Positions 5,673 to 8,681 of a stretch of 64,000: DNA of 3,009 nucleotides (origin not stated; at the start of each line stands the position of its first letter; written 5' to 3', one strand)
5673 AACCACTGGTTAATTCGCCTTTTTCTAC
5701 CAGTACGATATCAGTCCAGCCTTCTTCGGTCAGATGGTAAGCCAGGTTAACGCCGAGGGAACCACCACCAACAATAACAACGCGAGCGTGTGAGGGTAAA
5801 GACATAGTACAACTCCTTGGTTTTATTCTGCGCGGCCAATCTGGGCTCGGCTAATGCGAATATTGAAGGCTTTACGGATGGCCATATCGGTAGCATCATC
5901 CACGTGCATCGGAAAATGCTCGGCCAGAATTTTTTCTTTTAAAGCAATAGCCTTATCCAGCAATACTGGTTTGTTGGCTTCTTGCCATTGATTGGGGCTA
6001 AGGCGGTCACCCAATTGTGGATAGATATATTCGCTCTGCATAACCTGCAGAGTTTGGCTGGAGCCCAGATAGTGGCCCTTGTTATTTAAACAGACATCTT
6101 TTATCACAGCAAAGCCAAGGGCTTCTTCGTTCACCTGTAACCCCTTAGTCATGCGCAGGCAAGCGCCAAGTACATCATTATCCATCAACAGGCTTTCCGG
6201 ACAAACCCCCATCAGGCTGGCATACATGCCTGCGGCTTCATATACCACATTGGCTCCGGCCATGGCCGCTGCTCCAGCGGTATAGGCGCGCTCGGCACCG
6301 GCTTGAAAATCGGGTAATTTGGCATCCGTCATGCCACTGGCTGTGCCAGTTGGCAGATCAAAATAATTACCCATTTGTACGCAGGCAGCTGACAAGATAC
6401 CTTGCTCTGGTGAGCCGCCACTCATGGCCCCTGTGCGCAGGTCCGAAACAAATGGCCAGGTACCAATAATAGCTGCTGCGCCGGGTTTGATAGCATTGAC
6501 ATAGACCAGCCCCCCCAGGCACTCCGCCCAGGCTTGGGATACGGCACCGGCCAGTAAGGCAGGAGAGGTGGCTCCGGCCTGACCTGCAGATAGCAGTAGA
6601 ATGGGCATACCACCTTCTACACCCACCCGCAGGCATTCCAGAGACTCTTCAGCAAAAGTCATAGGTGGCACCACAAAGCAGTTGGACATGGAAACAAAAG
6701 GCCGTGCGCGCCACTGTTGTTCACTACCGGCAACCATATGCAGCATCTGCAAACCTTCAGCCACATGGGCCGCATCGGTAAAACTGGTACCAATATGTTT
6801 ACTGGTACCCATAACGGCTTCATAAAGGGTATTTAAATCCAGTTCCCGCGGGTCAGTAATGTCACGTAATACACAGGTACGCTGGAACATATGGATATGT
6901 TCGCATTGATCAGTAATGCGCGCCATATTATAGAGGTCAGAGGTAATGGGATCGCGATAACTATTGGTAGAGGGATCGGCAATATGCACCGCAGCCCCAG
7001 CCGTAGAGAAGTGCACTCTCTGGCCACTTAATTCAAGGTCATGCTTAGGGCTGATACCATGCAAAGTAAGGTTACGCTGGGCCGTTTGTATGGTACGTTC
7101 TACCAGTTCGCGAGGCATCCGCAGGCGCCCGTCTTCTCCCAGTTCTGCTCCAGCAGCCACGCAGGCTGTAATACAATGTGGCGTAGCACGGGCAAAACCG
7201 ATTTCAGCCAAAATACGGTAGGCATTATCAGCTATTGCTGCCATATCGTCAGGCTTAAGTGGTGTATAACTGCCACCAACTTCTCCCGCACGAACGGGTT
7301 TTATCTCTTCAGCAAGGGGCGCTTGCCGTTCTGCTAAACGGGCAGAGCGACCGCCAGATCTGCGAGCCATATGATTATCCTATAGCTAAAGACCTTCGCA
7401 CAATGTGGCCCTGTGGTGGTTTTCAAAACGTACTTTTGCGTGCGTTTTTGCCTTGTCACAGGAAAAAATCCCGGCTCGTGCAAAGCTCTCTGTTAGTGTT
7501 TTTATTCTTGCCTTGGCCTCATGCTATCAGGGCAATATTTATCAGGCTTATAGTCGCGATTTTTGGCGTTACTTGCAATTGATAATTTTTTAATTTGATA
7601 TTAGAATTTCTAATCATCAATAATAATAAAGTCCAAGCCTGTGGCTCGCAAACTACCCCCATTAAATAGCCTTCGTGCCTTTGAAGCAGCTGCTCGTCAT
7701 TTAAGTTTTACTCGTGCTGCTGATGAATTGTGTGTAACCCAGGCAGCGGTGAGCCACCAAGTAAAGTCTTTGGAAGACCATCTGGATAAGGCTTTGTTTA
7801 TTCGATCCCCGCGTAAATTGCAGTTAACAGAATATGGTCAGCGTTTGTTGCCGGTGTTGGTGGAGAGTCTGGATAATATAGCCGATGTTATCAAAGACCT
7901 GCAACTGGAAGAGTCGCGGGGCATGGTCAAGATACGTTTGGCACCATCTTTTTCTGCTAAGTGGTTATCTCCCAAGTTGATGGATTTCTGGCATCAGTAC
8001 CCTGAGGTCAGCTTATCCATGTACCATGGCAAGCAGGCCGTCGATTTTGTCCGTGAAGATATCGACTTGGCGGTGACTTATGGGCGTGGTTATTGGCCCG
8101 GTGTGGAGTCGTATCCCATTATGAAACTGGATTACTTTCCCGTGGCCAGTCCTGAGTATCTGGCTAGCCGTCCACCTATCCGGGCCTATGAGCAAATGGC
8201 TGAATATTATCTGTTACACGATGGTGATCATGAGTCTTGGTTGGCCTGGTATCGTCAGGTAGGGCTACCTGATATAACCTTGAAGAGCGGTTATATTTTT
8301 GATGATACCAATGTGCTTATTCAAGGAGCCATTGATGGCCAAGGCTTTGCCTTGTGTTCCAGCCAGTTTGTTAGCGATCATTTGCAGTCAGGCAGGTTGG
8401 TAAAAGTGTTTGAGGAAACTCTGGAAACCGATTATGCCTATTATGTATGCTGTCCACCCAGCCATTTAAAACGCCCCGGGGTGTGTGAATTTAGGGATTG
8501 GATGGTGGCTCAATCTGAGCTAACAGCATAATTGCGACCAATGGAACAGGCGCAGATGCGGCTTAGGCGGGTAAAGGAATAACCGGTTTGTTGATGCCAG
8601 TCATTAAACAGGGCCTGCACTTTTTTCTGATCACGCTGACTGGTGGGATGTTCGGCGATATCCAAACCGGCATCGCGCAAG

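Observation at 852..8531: MttB-family methyltransferase operon with two DMGDH/SARDH-type dehydrogenases and no corrinoid partner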

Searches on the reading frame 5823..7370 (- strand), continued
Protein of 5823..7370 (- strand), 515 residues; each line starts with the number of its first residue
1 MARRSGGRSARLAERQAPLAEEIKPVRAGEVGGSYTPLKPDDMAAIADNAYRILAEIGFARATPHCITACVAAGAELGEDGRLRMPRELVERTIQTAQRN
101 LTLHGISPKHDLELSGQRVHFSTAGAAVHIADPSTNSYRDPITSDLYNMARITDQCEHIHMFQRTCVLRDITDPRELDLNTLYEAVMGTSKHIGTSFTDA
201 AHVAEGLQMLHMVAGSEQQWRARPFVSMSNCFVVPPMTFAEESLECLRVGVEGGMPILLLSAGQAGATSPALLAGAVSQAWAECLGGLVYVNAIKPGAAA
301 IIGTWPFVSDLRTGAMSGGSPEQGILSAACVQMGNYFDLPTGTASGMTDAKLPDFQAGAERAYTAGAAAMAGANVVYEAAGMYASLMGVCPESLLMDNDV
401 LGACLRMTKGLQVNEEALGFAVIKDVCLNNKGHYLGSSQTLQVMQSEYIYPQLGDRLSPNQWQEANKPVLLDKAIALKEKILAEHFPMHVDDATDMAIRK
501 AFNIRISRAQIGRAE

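Call 63: find_homologous_proteins(query=L070:10001-11509:+, max_evalue=1e-100)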
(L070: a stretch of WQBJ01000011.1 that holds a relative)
Query L070:10001-11509:+ (503 aa): 7080 proteins with E <= 1e-100 among 8000 candidates; the best 120 are listed.
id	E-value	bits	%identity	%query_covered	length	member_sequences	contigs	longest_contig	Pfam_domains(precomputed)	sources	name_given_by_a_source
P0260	0.0e+0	1135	100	100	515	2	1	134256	PF06253.17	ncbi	-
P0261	1.2e-297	1005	88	100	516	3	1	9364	PF06253.17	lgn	-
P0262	3.7e-297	1004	88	97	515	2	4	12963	PF06253.17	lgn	-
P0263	7.5e-293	990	87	100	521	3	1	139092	PF06253.17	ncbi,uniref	ncbi:trimethylamine methyltransferase family protein [Leisingera sp. D0M16]|uniref:trimethylamine me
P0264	2.5e-288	975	85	97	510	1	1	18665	PF06253.17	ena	-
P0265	2.6e-287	971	85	100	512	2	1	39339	PF06253.17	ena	-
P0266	8.5e-287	970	85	100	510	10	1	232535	PF06253.17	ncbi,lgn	-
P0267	8.9e-287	970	85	98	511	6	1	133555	PF06253.17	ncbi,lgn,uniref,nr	ncbi:methyltransferase [Ruegeria sp. HKCCD4884]|uniref:trimethylamine methyltransferase family prote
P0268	2.2e-286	968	86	100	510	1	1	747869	PF06253.17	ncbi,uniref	ncbi:trimethylamine methyltransferase family protein [Lutimaribacter marinistellae]|uniref:Methyltra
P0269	2.5e-283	958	84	96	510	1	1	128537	PF06253.17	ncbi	-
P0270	6.0e-283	957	84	98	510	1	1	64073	PF06253.17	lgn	-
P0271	9.1e-281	950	84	98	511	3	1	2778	PF06253.17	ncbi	ncbi:MAG: trimethylamine methyltransferase family protein [Pseudomonadota bacterium]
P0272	3.4e-279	945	84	100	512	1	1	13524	PF06253.17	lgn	-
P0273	5.2e-279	944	82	98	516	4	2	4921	PF06253.17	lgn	-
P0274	2.4e-277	938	81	98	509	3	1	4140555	PF06253.17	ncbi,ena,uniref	ncbi:trimethylamine methyltransferase family protein [Aliiroseovarius sp.]|uniref:trimethylamine met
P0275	1.5e-274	929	81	100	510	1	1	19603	PF06253.17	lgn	-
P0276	1.1e-273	926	82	98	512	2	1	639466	PF06253.17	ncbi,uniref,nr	ncbi:trimethylamine methyltransferase family protein [Shimia sp. CNT1-13L.2]|uniref:trimethylamine m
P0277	2.9e-273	925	81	99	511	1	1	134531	PF06253.17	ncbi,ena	-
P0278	1.3e-272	923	81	100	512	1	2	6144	PF06253.17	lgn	-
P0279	1.5e-272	923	81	100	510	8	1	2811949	PF06253.17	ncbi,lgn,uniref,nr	ncbi:Trimethylamine methyltransferase (MTTB) [Falsiruegeria litorea R37]|uniref:Methyltransferase n=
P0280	5.0e-272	921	80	96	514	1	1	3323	PF06253.17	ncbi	-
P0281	6.7e-272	920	81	100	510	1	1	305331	PF06253.17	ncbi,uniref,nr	ncbi:trimethylamine methyltransferase family protein [Ruegeria sp. Ofav3-42]|uniref:trimethylamine m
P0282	3.3e-271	918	80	100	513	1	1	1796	PF06253.17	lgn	-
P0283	5.3e-268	908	79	100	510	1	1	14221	PF06253.17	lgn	-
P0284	6.1e-268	907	79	100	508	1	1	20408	PF06253.17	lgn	-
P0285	9.8e-268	907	80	100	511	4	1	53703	PF06253.17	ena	-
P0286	2.5e-267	905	80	100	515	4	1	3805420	PF06253.17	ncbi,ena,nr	nr:trimethylamine methyltransferase family protein [uncultured Ruegeria sp.]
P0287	5.5e-267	904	79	98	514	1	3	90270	PF06253.17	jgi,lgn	jgi:trimethylamine--corrinoid protein Co-methyltransferase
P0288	1.2e-266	903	79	100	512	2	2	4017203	PF06253.17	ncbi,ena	-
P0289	1.5e-266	903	79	99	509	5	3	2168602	PF06253.17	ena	-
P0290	3.3e-266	902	79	100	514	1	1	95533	PF06253.17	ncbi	ncbi:MAG: trimethylamine methyltransferase family protein [Pseudomonadota bacterium]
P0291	3.6e-266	902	79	100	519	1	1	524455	PF06253.17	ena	-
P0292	5.5e-266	901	78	97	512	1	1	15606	PF06253.17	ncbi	-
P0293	1.6e-265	899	79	100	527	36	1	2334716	PF06253.17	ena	-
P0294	6.3e-265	897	79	98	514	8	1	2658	PF06253.17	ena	-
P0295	2.3e-264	896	77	97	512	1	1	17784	PF06253.17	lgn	-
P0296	5.1e-264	895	81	97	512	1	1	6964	PF06253.17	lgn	-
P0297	8.1e-264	894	79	98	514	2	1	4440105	PF06253.17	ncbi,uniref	ncbi:trimethylamine methyltransferase family protein [Aliisedimentitalea scapharcae]|uniref:Methyltr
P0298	1.0e-263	894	78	98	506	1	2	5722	PF06253.17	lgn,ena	-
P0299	4.2e-263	891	80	99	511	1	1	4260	PF06253.17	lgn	-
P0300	4.3e-263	891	79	100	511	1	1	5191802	PF06253.17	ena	-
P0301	2.1e-261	886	78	100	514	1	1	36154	PF06253.17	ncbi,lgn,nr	ncbi:MAG: methyltransferase [Rhodobacteraceae bacterium]|nr:methyltransferase [Paracoccaceae bacteri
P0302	1.6e-260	883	78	100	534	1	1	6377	PF06253.17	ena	-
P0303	1.9e-259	879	78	98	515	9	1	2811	PF06253.17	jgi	-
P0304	9.5e-258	874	78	96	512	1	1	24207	PF06253.17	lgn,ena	-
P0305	3.2e-257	872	75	97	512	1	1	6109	PF06253.17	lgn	-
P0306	3.5e-256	869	75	98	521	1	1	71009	PF06253.17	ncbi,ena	-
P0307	2.1e-254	863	76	97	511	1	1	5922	PF06253.17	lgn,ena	-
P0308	4.8e-254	862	76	97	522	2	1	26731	PF06253.17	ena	-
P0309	5.1e-253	858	75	97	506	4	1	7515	PF06253.17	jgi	jgi:trimethylamine--corrinoid protein Co-methyltransferase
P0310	1.5e-252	857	75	98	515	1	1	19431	PF06253.17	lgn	-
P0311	3.0e-252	856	89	84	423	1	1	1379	PF06253.17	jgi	jgi:trimethylamine--corrinoid protein Co-methyltransferase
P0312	7.0e-252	854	74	97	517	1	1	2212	PF06253.17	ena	-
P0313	3.6e-251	852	77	97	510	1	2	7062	PF06253.17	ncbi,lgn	-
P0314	4.8e-251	852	75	97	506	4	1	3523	PF06253.17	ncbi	-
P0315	1.8e-250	850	81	91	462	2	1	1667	PF06253.17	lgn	-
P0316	1.2e-249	847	74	100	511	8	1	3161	PF06253.17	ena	-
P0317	4.7e-247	839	73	98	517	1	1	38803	PF06253.17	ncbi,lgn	ncbi:MAG: trimethylamine methyltransferase family protein [Pseudomonadota bacterium]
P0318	2.5e-246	836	74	98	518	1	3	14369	PF06253.17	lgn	-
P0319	1.4e-244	830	73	97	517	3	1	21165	PF06253.17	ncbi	ncbi:MAG: trimethylamine methyltransferase family protein [Ruegeria sp.]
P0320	2.2e-244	830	73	98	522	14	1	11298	PF06253.17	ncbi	ncbi:MAG: trimethylamine methyltransferase family protein [Pseudomonadota bacterium]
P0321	4.7e-244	829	73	97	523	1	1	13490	PF06253.17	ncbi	ncbi:MAG: trimethylamine methyltransferase family protein [Pseudomonadota bacterium]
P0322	3.3e-243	826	73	99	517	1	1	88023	PF06253.17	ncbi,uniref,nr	ncbi:methyltransferase [Ruegeria sediminis]|uniref:Methyltransferase n=1 Tax=Ruegeria sediminis TaxI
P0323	4.1e-242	822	81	90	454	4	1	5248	PF06253.17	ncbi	ncbi:MAG: trimethylamine methyltransferase family protein, partial [Pseudomonadota bacterium]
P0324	9.2e-241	818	72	98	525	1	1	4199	PF06253.17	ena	-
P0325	1.9e-240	817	72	97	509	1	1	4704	PF06253.17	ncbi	-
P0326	2.7e-240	816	72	99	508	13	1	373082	PF06253.17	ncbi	-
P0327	5.0e-240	815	84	83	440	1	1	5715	PF06253.17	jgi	-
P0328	5.2e-240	815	72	100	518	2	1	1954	PF06253.17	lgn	-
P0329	7.7e-240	815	73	100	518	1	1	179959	PF06253.17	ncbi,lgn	-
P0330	1.6e-239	814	71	98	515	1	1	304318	PF06253.17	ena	-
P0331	4.6e-239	812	73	100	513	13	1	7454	PF06253.17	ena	-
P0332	5.9e-239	812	73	97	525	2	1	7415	PF06253.17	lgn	-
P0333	8.4e-239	811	72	98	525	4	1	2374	PF06253.17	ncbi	-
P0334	1.1e-238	811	71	98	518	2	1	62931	PF06253.17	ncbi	ncbi:MAG: trimethylamine methyltransferase family protein [Alphaproteobacteria bacterium]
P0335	1.5e-238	811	70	100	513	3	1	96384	PF06253.17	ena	-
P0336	8.6e-238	808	72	97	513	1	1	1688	PF06253.17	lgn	-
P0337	1.1e-237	808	72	97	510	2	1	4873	PF06253.17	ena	-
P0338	1.5e-237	807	72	99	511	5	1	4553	PF06253.17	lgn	-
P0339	1.6e-237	807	71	96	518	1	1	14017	PF06253.17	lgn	-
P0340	4.4e-237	806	71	97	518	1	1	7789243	PF06253.17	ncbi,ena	-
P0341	6.5e-237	805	72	98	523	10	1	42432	PF06253.17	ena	-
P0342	7.9e-237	805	71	97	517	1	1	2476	PF06253.17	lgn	-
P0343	3.1e-236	803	72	99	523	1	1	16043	PF06253.17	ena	-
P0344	1.1e-235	801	71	97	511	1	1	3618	PF06253.17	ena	-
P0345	6.9e-235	798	71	97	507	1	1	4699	PF06253.17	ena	-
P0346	7.0e-235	798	71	99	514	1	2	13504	PF06253.17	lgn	-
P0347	9.7e-235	798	71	99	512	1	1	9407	PF06253.17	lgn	-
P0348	7.8e-234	795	72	95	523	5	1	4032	PF06253.17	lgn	-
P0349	9.6e-234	795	71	97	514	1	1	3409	PF06253.17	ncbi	-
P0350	1.1e-233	795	71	99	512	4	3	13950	PF06253.17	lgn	-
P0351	1.1e-233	794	69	100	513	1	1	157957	PF06253.17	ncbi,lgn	-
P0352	1.3e-233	794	70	100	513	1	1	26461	PF06253.17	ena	-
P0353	1.3e-233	794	72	98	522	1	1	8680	PF06253.17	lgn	-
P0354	1.9e-233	794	68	100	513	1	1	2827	PF06253.17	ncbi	-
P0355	5.2e-233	792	71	100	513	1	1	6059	PF06253.17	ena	-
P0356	6.8e-233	792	70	96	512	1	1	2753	PF06253.17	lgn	-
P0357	1.2e-232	791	69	100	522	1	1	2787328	PF06253.17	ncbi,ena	-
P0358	8.0e-232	788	71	97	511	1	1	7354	PF06253.17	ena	-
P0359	1.8e-231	787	71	99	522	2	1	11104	PF06253.17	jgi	jgi:trimethylamine--corrinoid protein Co-methyltransferase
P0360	2.5e-231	787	71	98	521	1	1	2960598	PF06253.17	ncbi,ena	-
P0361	2.8e-231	787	72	99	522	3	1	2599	PF06253.17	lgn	-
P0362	3.4e-231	786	72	99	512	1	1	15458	PF06253.17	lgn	-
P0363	4.3e-231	786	69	97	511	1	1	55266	PF06253.17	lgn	-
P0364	4.8e-231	786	71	99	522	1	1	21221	PF06253.17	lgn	-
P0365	5.7e-231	786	71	99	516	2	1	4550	PF06253.17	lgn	-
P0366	8.2e-231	785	69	100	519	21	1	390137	PF06253.17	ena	-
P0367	8.9e-231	785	71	99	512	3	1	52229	PF06253.17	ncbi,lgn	ncbi:MAG: trimethylamine methyltransferase family protein [Ruegeria sp.]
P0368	1.5e-230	784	72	99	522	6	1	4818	PF06253.17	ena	-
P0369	1.8e-230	784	70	99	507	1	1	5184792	PF06253.17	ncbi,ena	-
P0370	6.8e-230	782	71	99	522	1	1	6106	PF06253.17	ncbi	-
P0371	5.7e-229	779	68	97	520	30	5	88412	PF06253.17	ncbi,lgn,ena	-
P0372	7.1e-229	779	71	99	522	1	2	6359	PF06253.17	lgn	-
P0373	1.1e-228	778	70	99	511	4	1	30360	PF06253.17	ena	-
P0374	1.5e-228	778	69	100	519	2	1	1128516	PF06253.17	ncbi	-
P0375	1.8e-228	777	72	94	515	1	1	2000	PF06253.17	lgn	-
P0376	2.6e-228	777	71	99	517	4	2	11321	PF06253.17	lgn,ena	-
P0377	3.4e-228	776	69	100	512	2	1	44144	PF06253.17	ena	-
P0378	3.7e-228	776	70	97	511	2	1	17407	PF06253.17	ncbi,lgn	-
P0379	4.4e-228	776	70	96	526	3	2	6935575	PF06253.17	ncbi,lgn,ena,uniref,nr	ncbi:trimethylamine methyltransferase family protein [Roseibium sp. MMSF_3544]|uniref:trimethylamine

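Call 65: search_protein_families(library=pfam, max_evalue=0.00001, proteins=[L056:6208-7923:+, L056:7934-9976:+, L056:10327-12237:+, L081:6193-7023:+, L081:2198-3604:+, L047:1-1178:-, L059:4337-5359:+, L049:13114-15195:+, L049:15238-16470:+, L051:5455-6930:+])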
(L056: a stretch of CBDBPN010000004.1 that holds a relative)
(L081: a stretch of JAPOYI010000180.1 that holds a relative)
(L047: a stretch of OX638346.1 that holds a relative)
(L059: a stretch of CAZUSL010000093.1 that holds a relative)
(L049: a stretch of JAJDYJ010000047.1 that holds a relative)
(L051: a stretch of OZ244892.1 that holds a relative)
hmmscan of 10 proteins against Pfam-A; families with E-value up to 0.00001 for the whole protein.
L056:6208-7923:+ (571 aa): 1 family
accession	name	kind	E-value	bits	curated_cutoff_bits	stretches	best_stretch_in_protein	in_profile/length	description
PF00809.28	Pterin_bind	-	4.2e-28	99.1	25.5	1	295-518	1-244/244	Pterin binding enzyme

L056:7934-9976:+ (680 aa): 3 families
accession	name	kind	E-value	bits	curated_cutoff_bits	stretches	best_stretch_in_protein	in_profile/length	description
PF14574.11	RACo_C_ter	-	3.1e-84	282.6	27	1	381-640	2-253/261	C-terminal domain of RACo the ASKHA domain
PF17651.6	Raco_middle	-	2.1e-46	158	26.8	1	216-377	1-162/163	RACo middle region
PF17650.6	RACo_linker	-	1e-19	70.6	26.2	1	129-213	1-85/86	RACo linker region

L056:10327-12237:+ (636 aa): 0 families

L081:6193-7023:+ (276 aa): 0 families

L081:2198-3604:+ (468 aa): 2 families
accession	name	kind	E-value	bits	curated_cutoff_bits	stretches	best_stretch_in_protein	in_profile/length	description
PF01571.26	GCV_T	-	1.2e-39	136.6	25.6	1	97-326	17-253/255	Aminomethyltransferase folate-binding domain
PF08669.17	GCV_T_C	-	4e-08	33.5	25.9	1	361-426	3-64/80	Glycine cleavage T-protein C-terminal barrel domain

L047:1-1178:- (392 aa): 1 family
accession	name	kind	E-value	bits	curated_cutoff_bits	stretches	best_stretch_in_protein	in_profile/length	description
PF07715.20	Plug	-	4.4e-13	50.1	23.9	1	74-188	2-107/107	TonB-dependent Receptor Plug Domain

L059:4337-5359:+ (340 aa): 0 families

L049:13114-15195:+ (693 aa): 3 families
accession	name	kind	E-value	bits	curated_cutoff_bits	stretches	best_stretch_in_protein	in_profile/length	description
PF00664.28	ABC_membrane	-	8.7e-38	131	28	1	159-421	4-269/274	ABC transporter transmembrane region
PF03412.21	Peptidase_C39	-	2.6e-35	121.6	22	1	2-129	3-132/133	Peptidase C39 family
PF00005.33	ABC_tran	-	1.6e-27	97.2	25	1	490-638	2-137/137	ABC transporter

L049:15238-16470:+ (410 aa): 3 families
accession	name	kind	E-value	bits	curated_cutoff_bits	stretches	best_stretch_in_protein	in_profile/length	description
PF13437.12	HlyD_3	-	5.1e-17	63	22.2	1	264-357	3-94/106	HlyD family secretion protein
PF16576.10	HlyD_D23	-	1.1e-09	38.3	30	0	256-343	104-187/214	Barrel-sandwich domain of CusB or HlyD membrane-fusion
PF13533.13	Biotin_lipoyl_2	-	3.8e-08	33.4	29.8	0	73-99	6-32/32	Biotin-lipoyl like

L051:5455-6930:+ (491 aa): 0 families

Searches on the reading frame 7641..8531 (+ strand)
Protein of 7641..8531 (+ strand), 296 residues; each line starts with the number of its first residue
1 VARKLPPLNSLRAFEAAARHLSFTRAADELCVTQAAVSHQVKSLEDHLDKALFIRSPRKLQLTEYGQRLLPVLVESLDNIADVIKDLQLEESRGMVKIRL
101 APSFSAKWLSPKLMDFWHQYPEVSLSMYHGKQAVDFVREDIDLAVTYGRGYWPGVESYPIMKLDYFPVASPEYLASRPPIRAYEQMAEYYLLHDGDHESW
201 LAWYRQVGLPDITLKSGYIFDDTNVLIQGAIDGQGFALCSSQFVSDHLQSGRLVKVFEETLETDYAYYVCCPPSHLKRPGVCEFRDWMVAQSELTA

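Call 4: search_protein_families(library=pfam, proteins=[window:7641-8531:+])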
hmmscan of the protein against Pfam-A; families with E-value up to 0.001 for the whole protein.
window:7641-8531:+ (296 aa): 2 families
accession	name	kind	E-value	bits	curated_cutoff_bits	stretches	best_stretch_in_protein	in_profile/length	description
PF03466.25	LysR_substrate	-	3.6e-31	108.6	28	1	91-291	3-207/209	LysR substrate binding domain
PF00126.33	HTH_1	-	5.6e-23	81.1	26.6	1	8-67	1-60/60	Bacterial regulatory helix-turn-helix protein, lysR family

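Call 36: search_protein_families(library=ncbifam, max_evalue=1e-10, proteins=[window:7641-8531:+])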
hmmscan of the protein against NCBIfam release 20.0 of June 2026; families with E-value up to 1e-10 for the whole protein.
window:7641-8531:+ (296 aa): 36 families (the best 25 are shown)
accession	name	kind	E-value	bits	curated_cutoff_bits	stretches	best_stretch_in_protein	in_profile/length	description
NF008352.0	PRK11139.1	subfamily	2.5e-97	325.7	288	1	1-293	1-293/305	transcriptional regulator GcvA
NF007491.0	PRK10086.1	equivalog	8.3e-63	212.1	316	1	8-293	19-310/313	DNA-binding transcriptional regulator DsdC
TIGR03418.1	chol_sulf_TF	equivalog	1.3e-59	201.6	324.8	1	7-290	2-290/291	choline sulfate utilization transcriptional regulator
NF041130.1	PenR_Burk_TF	exception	3.9e-52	177.2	625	1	6-292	8-289/292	beta-lactamase transcriptional regulator PenR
TIGR02036.1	dsdC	equivalog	9e-48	162.8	352.4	1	8-291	10-300/302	DNA-binding transcriptional regulator DsdC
NF040888.1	trans_reg_YafC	equivalog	8.4e-28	97.1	470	1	10-261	7-261/293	DNA-binding transcriptional regulator YafC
NF008416.0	PRK11242.1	equivalog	6.8e-22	78.1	277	1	10-162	5-162/300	transcriptional regulator CynR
TIGR03339.1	phn_lysR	subfamily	7.9e-22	77.8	341.1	1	11-132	2-122/279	aminoethylphosphonate catabolism associated LysR family transcriptional regulator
NF002964.0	PRK03635.1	subfamily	2e-21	76.4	197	1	9-261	6-262/297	ArgP/LysG family DNA-binding transcriptional regulator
NF040786.1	LysR_Sec_metab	equivalog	9.2e-21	74.1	250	1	8-146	3-146/298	selenium metabolism-associated LysR family transcriptional regulator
NF041036.1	decaheme_TF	subfamily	4.7e-20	72.2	210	1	12-255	7-259/301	multiheme cytochrome-associated LysR family transcriptional regulator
NF053705.1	TransRegGltCGpos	equivalog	7.1e-20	71.4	350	1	11-144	6-144/300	glutamate biosynthesis transcriptional regulator GltC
TIGR03298.1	argP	subfamily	1.3e-19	70.4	273.55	1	10-261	5-260/292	ArgP/LysG family DNA-binding transcriptional regulator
NF045990.1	TransRegCbbRRhodb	equivalog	2.3e-19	69.6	450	1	8-291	8-299/304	LysR family regulator CbbR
NF047520.1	trans_act_CidR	equivalog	2.5e-19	69.6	415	1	11-146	6-146/292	cidABC operon transcriptional activator CidR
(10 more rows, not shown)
